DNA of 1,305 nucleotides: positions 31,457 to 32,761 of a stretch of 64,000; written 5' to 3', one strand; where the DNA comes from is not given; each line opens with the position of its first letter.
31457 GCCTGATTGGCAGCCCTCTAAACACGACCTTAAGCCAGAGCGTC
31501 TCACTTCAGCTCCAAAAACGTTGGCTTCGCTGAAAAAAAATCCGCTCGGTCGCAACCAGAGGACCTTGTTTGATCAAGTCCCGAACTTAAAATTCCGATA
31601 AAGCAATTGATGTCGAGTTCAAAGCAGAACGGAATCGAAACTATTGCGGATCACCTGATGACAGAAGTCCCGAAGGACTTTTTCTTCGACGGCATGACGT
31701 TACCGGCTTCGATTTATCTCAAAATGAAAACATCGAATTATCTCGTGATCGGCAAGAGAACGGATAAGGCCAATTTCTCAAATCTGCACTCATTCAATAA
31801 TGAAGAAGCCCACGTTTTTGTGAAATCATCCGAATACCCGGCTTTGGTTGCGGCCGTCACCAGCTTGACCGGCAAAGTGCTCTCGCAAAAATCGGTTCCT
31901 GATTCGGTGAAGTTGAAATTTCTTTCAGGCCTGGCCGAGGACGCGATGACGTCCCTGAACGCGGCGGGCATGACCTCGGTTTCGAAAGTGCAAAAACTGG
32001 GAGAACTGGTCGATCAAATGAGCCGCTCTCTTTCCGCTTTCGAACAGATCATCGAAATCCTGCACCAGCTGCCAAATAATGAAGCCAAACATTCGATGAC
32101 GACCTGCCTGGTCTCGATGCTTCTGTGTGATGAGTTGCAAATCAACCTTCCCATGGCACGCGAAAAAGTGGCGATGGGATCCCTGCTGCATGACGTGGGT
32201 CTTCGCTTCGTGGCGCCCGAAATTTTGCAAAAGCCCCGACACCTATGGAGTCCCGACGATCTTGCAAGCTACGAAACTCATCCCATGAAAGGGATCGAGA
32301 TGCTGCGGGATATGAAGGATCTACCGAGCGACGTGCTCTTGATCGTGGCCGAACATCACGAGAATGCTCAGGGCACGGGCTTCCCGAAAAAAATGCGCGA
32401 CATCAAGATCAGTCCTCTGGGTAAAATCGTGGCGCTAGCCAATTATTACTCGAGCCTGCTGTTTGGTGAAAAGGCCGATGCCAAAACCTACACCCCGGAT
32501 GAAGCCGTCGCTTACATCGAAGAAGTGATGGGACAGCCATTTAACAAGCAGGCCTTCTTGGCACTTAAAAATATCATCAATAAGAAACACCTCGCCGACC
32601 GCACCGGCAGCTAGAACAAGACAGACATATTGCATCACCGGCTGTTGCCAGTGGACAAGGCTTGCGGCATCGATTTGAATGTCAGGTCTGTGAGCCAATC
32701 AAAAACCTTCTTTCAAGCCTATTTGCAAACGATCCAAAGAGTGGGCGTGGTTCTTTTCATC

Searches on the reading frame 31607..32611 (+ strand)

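Call 62: search_protein_families(library=pfam, proteins=[window:31607-32611:+], max_evalue=0.001)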
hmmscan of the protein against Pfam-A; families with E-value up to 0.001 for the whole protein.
window:31607-32611:+ (335 aa): 2 families
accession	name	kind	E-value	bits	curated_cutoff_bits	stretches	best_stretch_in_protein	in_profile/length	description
PF13487.12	HD_5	-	1e-20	74.6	27.2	1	157-309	12-163/170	HD domain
PF01966.28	HD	-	7e-12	46.1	22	1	161-282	3-114/116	HD domain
